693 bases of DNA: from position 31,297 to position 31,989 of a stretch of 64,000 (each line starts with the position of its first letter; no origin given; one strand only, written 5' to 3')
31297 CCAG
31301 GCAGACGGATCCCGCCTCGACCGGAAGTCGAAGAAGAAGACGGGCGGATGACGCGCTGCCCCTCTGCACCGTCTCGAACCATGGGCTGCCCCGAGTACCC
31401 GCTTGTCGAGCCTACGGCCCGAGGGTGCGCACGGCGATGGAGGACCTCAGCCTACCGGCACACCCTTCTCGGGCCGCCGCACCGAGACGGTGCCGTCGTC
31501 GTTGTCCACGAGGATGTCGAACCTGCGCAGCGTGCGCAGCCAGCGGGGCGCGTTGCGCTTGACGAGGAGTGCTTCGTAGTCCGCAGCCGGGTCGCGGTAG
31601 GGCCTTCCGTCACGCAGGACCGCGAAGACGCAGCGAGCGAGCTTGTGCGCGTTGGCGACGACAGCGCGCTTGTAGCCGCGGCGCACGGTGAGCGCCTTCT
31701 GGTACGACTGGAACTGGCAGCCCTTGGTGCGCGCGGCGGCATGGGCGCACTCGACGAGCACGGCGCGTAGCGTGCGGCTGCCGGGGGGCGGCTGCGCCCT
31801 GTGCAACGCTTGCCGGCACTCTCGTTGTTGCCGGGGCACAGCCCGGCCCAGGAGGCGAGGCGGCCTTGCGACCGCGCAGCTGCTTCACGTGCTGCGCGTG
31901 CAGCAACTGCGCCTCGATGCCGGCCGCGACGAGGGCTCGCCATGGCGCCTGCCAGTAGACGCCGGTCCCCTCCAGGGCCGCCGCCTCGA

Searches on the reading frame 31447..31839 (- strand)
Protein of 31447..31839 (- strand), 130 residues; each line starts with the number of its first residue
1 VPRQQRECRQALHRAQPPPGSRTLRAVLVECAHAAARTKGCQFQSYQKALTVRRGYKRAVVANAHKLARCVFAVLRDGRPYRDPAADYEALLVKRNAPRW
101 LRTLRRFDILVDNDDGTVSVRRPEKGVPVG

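Call 113: search_dna_similar(query=window:31447-31839:-, collection=plasmids, mode=protein, max_rows=5, max_evalue=0.00001)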
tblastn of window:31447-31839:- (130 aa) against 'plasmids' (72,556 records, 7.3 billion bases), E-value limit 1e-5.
Records with a match: 8; places in all: 9; records where one place covers at least 80% of the query: 0.
Best place of each record, by identity: <60% 8.
By first word of the organism name: Streptomyces 2; Rhodococcus 2; Comamonas 1; Acidiphilium 1; Janthinobacterium 1; Nostoc 1.
By predicted mobility (MOB-suite, as given by PLSDB): non-mobilizable 5; conjugative 2; mobilizable 1.
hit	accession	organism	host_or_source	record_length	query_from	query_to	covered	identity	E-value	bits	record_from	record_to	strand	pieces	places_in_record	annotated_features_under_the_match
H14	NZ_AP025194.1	Comamonas thiooxydans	-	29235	20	110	70%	47.3%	1e-18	87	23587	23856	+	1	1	none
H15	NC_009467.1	Acidiphilium cryptum JF-5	-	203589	1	89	68%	41.1%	5e-8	57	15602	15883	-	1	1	IS110 family transposase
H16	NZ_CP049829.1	Janthinobacterium lividum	single organism,water pond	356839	24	105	63%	40.2%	3e-10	63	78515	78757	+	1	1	hypothetical protein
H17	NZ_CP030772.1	Streptomyces sp. YIM 121038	pure culture,soil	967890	19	106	68%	37.5%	5e-7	54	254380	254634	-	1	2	IS110 family transposase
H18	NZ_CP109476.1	Streptomyces sp. NBC_01455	-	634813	19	104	66%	38.4%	4e-7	54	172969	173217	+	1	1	hypothetical protein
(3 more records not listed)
